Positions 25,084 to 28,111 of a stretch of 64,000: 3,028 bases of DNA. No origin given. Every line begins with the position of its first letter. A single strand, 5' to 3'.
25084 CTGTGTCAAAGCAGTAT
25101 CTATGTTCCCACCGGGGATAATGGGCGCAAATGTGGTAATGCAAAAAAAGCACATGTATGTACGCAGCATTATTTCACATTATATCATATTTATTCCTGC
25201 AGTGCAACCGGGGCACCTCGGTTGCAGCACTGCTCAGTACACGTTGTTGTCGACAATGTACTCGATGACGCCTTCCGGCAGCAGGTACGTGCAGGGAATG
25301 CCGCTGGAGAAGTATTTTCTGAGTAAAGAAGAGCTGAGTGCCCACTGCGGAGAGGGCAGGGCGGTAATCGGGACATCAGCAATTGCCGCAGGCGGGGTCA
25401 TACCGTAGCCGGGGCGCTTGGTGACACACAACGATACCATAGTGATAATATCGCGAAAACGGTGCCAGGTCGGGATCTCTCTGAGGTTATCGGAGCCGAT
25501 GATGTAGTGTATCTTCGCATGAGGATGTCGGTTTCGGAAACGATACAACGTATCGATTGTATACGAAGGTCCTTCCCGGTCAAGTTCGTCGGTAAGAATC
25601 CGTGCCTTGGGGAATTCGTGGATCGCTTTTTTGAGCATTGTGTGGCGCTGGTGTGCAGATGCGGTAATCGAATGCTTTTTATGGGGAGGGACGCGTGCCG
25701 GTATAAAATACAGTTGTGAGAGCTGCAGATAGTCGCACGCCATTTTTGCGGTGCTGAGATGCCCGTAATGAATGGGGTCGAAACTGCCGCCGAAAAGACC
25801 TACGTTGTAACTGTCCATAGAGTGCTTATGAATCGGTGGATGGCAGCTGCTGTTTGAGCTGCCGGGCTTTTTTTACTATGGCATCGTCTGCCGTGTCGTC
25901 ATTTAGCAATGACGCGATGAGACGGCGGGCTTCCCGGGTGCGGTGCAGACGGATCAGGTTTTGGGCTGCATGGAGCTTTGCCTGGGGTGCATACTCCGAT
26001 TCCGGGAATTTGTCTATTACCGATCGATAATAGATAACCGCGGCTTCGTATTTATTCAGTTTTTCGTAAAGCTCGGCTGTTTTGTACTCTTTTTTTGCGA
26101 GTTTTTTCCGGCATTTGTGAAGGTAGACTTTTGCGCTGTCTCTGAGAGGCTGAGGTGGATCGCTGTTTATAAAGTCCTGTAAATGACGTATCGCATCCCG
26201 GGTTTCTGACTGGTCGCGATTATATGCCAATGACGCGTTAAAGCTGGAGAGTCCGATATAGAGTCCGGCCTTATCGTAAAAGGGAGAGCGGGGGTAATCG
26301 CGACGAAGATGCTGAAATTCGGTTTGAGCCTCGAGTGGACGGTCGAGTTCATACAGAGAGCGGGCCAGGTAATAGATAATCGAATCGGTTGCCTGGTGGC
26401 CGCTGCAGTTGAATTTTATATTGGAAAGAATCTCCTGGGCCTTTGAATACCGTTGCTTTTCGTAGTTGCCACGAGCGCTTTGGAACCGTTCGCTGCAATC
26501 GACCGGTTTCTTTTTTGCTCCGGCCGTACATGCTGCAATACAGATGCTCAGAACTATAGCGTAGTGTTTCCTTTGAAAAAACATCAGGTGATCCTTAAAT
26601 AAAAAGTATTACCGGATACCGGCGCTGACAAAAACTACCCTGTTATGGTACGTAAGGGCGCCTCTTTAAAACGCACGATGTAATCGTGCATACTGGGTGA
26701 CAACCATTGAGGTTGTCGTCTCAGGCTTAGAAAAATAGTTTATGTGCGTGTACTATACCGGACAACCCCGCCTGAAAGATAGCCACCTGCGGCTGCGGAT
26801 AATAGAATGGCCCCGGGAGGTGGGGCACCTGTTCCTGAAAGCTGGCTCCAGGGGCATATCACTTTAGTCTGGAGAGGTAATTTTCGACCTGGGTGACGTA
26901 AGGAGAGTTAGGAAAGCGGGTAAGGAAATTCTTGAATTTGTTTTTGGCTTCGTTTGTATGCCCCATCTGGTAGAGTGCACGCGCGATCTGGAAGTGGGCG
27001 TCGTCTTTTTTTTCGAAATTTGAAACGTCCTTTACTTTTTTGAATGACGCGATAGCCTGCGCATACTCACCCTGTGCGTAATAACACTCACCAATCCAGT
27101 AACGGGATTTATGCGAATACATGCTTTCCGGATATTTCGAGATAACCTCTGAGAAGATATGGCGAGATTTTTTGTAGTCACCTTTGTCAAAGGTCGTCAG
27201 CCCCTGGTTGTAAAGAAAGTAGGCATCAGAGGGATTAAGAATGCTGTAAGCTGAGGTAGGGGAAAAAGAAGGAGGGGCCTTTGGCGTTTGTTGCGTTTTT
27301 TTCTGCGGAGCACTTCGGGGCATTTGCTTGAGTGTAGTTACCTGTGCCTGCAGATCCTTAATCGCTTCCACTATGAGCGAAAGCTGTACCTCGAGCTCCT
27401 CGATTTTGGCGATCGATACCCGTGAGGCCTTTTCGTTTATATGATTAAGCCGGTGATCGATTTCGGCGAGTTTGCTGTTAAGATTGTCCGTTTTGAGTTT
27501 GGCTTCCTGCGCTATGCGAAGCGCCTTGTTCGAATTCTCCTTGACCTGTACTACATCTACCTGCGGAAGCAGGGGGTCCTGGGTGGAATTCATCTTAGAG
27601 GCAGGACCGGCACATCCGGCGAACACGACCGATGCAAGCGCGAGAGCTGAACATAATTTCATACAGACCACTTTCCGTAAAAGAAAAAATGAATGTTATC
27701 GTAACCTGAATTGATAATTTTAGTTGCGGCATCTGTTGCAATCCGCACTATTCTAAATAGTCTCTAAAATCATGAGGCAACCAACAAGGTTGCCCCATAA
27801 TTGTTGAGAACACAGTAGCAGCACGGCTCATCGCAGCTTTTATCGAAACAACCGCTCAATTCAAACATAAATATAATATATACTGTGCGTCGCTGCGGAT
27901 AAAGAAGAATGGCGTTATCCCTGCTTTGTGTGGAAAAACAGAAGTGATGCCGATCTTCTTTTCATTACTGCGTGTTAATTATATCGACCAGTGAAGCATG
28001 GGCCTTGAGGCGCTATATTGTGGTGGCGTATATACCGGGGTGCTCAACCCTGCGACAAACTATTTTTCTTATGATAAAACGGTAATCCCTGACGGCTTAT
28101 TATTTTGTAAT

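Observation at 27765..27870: Two ~100-nt homologous intergenic elements in opposite orientation with a structure-preserving hairpin (candidate small RNA family)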

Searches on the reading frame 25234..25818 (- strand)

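Call 47: search_protein_families(library=pfam, proteins=[window:25234-25818:-], max_evalue=0.00001)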
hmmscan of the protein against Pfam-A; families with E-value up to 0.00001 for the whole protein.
window:25234-25818:- (194 aa): 1 family
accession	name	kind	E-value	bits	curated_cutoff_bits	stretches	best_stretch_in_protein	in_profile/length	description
PF01467.32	CTP_transf_like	-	1.5e-19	71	21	1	8-168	1-132/133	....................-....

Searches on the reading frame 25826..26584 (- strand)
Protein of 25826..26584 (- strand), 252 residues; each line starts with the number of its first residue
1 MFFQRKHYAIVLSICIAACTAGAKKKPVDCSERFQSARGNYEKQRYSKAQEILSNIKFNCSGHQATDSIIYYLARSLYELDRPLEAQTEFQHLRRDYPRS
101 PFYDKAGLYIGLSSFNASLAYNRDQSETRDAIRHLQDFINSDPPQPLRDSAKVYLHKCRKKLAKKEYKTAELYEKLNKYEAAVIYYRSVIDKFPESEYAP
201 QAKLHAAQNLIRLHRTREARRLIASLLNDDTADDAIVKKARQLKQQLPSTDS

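Call 18: search_protein_families(library=pfam, proteins=[window:25826-26584:-])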
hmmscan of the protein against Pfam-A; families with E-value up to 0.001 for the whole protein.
window:25826-26584:- (252 aa): 5 families
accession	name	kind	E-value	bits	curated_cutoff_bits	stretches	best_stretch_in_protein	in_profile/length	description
PF13525.12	YfiO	-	5.5e-17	62.7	25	1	31-207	6-184/203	Outer membrane lipoprotein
PF13174.12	TPR_6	-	4.5e-14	52.5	26.3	1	167-196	4-33/33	Tetratricopeptide repeat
PF14559.12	TPR_19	-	1.4e-07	32.1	25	1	177-239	5-63/68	Tetratricopeptide repeat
PF13428.12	TPR_14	-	5.5e-07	30.1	23.5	0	169-197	7-35/44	Tetratricopeptide repeat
PF07719.23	TPR_2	-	2.8e-05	24.4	27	0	168-195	6-33/34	Tetratricopeptide repeat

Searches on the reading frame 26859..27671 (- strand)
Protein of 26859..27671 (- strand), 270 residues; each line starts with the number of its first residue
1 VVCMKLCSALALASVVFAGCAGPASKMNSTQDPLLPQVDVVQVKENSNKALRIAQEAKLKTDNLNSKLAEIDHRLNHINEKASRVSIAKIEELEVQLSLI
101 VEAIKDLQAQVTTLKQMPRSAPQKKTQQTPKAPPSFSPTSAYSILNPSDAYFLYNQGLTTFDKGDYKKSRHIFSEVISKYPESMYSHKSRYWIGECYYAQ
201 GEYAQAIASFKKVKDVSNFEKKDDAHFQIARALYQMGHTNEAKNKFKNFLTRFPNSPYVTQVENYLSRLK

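Call 13: find_encoding_contigs(protein=window:26859-27671:-, flank=3000, max_places=6)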
Protein window:26859-27671:- (270 aa): no gene with exactly this product is on record in the collection.

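Call 18: search_protein_families(library=pfam, proteins=[window:26859-27671:-])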
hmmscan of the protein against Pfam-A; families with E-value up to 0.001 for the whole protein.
window:26859-27671:- (270 aa): 17 families
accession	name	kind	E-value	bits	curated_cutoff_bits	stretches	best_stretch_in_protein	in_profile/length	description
PF13174.12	TPR_6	-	1.5e-18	66.5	26.3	2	224-256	1-33/33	Tetratricopeptide repeat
PF07719.23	TPR_2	-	6.6e-15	54.4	27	1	191-213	5-27/34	Tetratricopeptide repeat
PF12895.13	ANAPC3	-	6.2e-13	49.3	27.2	2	183-244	19-77/82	Anaphase-promoting complex, cyclosome, subunit 3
PF13525.12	YfiO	-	2.7e-11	44.1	25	1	153-270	8-137/203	Outer membrane lipoprotein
PF00515.34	TPR_1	-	2.9e-10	40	27.8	1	189-213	3-27/34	Tetratricopeptide repeat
PF13432.12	TPR_16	-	1.5e-09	38.5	32.7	1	154-213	1-57/65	Tetratricopeptide repeat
PF13181.12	TPR_8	-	1.7e-09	37.5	25.7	0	188-214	2-28/34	Tetratricopeptide repeat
PF14559.12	TPR_19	-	2.2e-08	34.8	25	1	162-212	3-50/68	Tetratricopeptide repeat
PF13424.12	TPR_12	-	1.1e-07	32.3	30.1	1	191-244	7-66/77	Tetratricopeptide repeat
PF13428.12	TPR_14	-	7e-06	26.7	23.5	0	224-259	2-37/44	Tetratricopeptide repeat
PF13431.12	TPR_17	-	1.9e-05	25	24.4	0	187-208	13-34/34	Tetratricopeptide repeat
PF09976.15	TPR_21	-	3e-05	24.3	25.5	1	149-246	38-136/193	Tetratricopeptide repeat-like domain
PF13414.12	TPR_11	-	0.00012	22.1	26.8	0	194-237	1-42/42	TPR repeat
PF13371.12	TPR_9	-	0.00016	22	35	0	229-264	35-70/73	Tetratricopeptide repeat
PF13512.12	TPR_18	-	0.0002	22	21.9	0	153-244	13-98/145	Tetratricopeptide repeat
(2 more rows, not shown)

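Call 21: find_homologous_proteins(query=window:26862-27662:-, max_evalue=1e-20)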
Query window:26862-27662:- (267 aa): 112 proteins with E <= 1e-20 among 4926 candidates.
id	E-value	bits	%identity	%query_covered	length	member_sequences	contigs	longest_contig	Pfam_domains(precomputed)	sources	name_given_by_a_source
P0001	1.3e-171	586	100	100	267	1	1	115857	PF14559.13,PF13431.13,PF13525.13,PF00515.35,PF12895.14,PF13424.13,PF13432.13,PF13428.13,PF13181.13,PF07719.24,PF13174.13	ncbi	-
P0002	2.1e-108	379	66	98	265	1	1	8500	PF14559.13,PF13525.13,PF00515.35,PF12895.14,PF13424.13,PF13432.13,PF13428.13,PF13181.13,PF07719.24,PF13174.13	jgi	jgi:TolA-binding protein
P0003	2.2e-66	242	48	94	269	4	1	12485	PF14559.13,PF13525.13,PF13432.13,PF13181.13,PF07719.24,PF13512.13,PF13174.13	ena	-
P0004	1.8e-65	239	47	98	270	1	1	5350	PF14559.13,PF13525.13,PF07719.24,PF13174.13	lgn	-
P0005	1.3e-64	236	45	97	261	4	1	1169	PF14559.13,PF13525.13,PF12895.14,PF13432.13,PF13181.13,PF07719.24,PF13512.13,PF13174.13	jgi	-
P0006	1.5e-64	236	46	99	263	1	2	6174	PF14559.13,PF13525.13,PF12895.14,PF13424.13,PF13432.13,PF07719.24,PF13174.13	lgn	-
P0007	3.8e-64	235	46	100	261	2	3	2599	PF14559.13,PF13525.13,PF00515.35,PF12895.14,PF13432.13,PF13181.13,PF07719.24,PF13512.13,PF13174.13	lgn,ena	-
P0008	4.0e-64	234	48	99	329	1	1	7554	PF14559.13,PF13525.13,PF00515.35,PF12895.14,PF13424.13,PF21033.5,PF13432.13,PF13428.13,PF13181.13,PF07719.24,PF13174.13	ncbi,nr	ncbi:MAG: tol-pal system protein YbgF [Chitinivibrionales bacterium]|nr:tol-pal system protein YbgF 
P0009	7.0e-64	234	49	96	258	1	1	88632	PF13525.13,PF13428.13,PF13512.13,PF14559.13,PF00515.35,PF12895.14,PF13424.13,PF21033.5,PF13432.13,PF13181.13,PF07719.24,PF13174.13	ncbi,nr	ncbi:MAG: tol-pal system protein YbgF [Chitinivibrionales bacterium]|nr:tol-pal system protein YbgF 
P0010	7.9e-64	233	48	100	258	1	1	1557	PF14559.13,PF13525.13,PF00515.35,PF12895.14,PF13424.13,PF21033.5,PF13432.13,PF13428.13,PF13181.13,PF07719.24,PF13174.13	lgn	-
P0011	9.1e-64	233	46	100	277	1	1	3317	PF14559.13,PF13525.13,PF00515.35,PF12895.14,PF13424.13,PF13432.13,PF13428.13,PF13181.13,PF07719.24,PF13512.13,PF13174.13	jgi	jgi:tol-pal system protein YbgF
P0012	1.0e-63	233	48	100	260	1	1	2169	PF14559.13,PF13525.13,PF12895.14,PF13432.13,PF13181.13,PF07719.24,PF13174.13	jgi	jgi:tol-pal system protein YbgF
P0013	1.7e-63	232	47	98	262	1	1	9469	PF13525.13,PF13432.13,PF13181.13,PF07719.24,PF13512.13,PF13174.13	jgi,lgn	jgi:tol-pal system protein YbgF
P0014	6.6e-63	230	45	100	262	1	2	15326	PF14559.13,PF13525.13,PF00515.35,PF12895.14,PF13424.13,PF13432.13,PF13428.13,PF13181.13,PF07719.24,PF13512.13,PF13174.13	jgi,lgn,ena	-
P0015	7.2e-63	230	45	95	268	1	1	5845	PF13525.13,PF13432.13,PF13428.13,PF13181.13,PF07719.24,PF13512.13,PF13174.13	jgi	-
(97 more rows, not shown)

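Call 23: find_encoding_contigs(protein=P0001, flank=10000, max_places=4)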
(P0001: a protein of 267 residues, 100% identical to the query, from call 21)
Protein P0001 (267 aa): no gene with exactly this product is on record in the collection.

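Call 24: find_encoding_contigs(protein=P0002, flank=10000, max_places=4)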
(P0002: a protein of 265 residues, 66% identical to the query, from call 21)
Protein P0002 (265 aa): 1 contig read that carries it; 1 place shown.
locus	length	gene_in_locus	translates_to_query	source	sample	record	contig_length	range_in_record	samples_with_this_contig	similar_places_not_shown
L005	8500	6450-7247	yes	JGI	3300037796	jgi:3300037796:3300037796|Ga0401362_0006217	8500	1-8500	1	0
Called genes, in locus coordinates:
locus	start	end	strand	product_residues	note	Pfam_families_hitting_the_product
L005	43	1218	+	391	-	PF01676:Metalloenzyme, PF06415:iPGM_N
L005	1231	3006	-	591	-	PF01590:GAF, PF13185:GAF_2 (faint), PF13492:GAF_3 (faint), PF00990:GGDEF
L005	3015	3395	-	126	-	PF00072:Response_reg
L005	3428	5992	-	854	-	PF03739:LptF_LptG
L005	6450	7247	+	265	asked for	PF12895:ANAPC3 (faint), PF13181:TPR_8 (faint), PF13424:TPR_12 (faint), PF07719:TPR_2 (faint), PF00515:TPR_1 (faint), PF13174:TPR_6 (faint), PF13525:YfiO, PF14559:TPR_19 (weak), +2 more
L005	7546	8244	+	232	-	PF07719:TPR_2 (faint), PF13428:TPR_14 (faint), PF13525:YfiO, PF14559:TPR_19 (faint), PF13174:TPR_6 (weak)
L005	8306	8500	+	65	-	?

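Call 45: list_cluster_members(proteins=[P0001])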
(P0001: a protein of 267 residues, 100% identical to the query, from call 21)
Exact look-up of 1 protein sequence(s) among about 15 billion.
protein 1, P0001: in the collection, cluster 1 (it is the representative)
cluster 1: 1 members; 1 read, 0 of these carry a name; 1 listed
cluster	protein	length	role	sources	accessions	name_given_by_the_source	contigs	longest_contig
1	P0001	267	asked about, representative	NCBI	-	-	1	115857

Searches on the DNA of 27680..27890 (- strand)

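Call 61: search_rna_families(source=window, start=27680, end=27890, threshold=evalue, max_evalue=5)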
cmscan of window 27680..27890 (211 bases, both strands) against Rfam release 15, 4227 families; matches with E-value up to 5: 6.
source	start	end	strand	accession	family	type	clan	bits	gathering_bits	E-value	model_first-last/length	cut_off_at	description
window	27748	27816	-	RF00834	mir-268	Gene; miRNA;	-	20.1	47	0.23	1-89/89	no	mir-268 microRNA precursor family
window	27764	27888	-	RF02069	STnc70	Gene; sRNA;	-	15.6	40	0.43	14-149/149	no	Enterobacterial sRNA STnc70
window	27747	27814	+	RF02780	PutA_thermometer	Cis-reg; thermoregulator;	-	14.5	51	3.1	1-72/72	no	PutA 5' UTR thermometer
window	27704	27778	-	RF01196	snoZ30a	Gene; snRNA; snoRNA; CD-box;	-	12.9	80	2.9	1-92/92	no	Small nucleolar RNA Z30a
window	27764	27890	-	RF01402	STnc150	Gene; sRNA;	-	11.5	60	2.1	150-267/267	5'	STnc150 Hfq binding RNA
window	27747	27835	-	RF02840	Ref68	Gene; sRNA;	-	11.2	44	2.4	1-124/124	no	Enterococcus sRNA 68 (Lacto-3 RNA)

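Call 68: build_rna_model(alignment_id=A1, structure=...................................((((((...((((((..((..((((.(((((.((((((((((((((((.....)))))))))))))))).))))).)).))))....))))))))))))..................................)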
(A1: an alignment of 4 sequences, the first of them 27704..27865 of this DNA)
Model R1 built from alignment A1 (4 sequences, 168 columns); structure: as given.
model positions 164; base pairs 39; branch points 0; effective number of sequences 2.07; information 0.59 bits per position. Calibrated on 0.2 Mb of random sequence (short: E-values are rough).
structure used (alignment columns):
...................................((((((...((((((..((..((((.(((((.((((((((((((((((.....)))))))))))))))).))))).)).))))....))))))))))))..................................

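Call 69: search_with_rna_model(model_id=R1, source=window, filters=off, max_evalue=1, make_alignment=true)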
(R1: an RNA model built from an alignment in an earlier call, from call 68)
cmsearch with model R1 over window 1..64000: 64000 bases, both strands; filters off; matches with E-value up to 1: 14.
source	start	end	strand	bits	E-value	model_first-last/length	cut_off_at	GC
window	45724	45884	+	158.9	2.3e-37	1-164/164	no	0.48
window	27704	27865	-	156.2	1.1e-36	1-164/164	no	0.41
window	48125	48291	-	148.2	1.1e-34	1-164/164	no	0.54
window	22592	22752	-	142.8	2.5e-33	1-164/164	no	0.46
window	48126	48283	+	35.4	2e-06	1-164/164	no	0.54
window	27705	27866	+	35.1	2.3e-06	1-164/164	no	0.42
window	45724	45884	-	29.6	5.7e-05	1-164/164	no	0.48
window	39515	39598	-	23.3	0.0021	1-164/164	no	0.36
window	6313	6474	-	16.4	0.11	1-164/164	no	0.47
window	23791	23953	-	15.7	0.18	1-164/164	no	0.49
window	39491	39599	+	15.5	0.2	1-164/164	no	0.34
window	14321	14418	-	14.6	0.33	1-164/164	no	0.37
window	22592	22752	+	13.8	0.52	1-164/164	no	0.46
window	23898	23954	+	13.7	0.56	1-164/164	no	0.46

Alignment A3: 14 matches aligned to the model, 223 columns, each read 5' to 3' on its own strand. Consensus structure (alignment columns), stored with it:
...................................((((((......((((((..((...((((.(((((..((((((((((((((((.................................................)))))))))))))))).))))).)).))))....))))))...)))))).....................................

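Call 81: search_dna_similar(query=window:27704-27866:-, collection=ecoli_genomes, mode=distant, max_evalue=0.01, max_rows=5)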
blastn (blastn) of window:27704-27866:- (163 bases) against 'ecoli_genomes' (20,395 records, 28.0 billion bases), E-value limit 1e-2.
No match.

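Call 82: search_dna_similar(query=window:27704-27866:-, collection=plasmids, mode=distant, max_evalue=0.01, max_rows=5)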
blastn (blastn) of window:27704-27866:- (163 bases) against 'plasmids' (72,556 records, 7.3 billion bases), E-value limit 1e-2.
No match.

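Call 83: search_dna_similar(query=window:27704-27866:-, collection=phages, mode=distant, max_evalue=0.01, max_rows=5)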
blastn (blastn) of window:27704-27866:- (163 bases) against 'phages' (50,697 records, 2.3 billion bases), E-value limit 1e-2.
No match.

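Call 103: search_with_rna_model(model_id=R1, sources=[L001, L002, L003, L004, L005], max_evalue=1)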
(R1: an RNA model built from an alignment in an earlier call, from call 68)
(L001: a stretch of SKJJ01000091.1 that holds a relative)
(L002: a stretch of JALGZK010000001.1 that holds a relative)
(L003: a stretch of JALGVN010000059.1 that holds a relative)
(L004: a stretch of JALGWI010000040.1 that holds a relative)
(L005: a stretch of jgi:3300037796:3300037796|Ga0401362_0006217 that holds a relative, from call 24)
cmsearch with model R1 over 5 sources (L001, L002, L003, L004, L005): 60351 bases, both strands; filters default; matches with E-value up to 1: 0.
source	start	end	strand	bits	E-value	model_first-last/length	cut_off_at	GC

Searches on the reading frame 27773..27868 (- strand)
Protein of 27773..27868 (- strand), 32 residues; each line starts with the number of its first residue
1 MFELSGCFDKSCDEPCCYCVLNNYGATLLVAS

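Call 12: find_encoding_contigs(protein=window:27773-27868:-, flank=5000, max_places=10)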
Protein seq(32 aa) (32 aa): no gene with exactly this product is on record in the collection.

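Call 70: search_protein_representatives(protein=window:27773-27868:-)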
Query: 32 residues. Proteins with E-value up to 0.001 (for the whole library): 5; up to 1e-10: 0; up to 1e-30: 0. The best 5 are listed.
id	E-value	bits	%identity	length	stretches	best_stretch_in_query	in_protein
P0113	1.2e-09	51.8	55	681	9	10-22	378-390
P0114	1.2e-07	45.7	37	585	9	2-29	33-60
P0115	4.1e-07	44.2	76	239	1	4-32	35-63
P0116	8.0e-07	43.3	70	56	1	3-32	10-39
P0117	2.7e-04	35.6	54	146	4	12-29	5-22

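Call 74: find_encoding_contigs(protein=P0116, flank=10000, max_places=6)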
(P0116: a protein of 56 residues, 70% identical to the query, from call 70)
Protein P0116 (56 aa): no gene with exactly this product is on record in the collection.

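Call 75: find_encoding_contigs(protein=P0115, flank=10000, max_places=6)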
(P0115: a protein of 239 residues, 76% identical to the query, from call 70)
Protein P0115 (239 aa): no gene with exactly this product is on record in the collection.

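Call 76: list_cluster_members(proteins=[P0115, P0116])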
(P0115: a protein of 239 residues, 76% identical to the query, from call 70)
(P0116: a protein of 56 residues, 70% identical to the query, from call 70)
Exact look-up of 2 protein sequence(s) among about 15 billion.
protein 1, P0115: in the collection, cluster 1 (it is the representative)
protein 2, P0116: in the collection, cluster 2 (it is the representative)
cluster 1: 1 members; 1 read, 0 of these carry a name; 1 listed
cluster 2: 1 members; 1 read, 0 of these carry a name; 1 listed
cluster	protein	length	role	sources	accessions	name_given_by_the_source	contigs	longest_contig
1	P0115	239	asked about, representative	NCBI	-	-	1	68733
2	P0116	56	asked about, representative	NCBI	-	-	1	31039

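Call 105: search_protein_families(library=pfam, proteins=[P0115, P0116], max_evalue=0.01)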
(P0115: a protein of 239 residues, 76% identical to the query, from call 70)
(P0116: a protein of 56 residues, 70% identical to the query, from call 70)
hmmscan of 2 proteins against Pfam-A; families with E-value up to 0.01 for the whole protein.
P0115 (239 aa): 1 family
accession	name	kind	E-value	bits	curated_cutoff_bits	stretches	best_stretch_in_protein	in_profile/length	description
PF09622.15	DUF2391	-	4.4e-10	39.9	22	1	118-233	149-269/275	Putative integral membrane protein (DUF2391)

P0116 (56 aa): 0 families

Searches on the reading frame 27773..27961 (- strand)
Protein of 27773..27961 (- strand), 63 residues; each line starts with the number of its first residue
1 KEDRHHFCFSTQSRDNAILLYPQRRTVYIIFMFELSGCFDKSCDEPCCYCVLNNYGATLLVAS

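Call 22: find_homologous_proteins(query=window:27773-27961:-, max_evalue=10)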
Query window:27773-27961:-: no candidate shares three 5-residue words with the query. No homologue found.
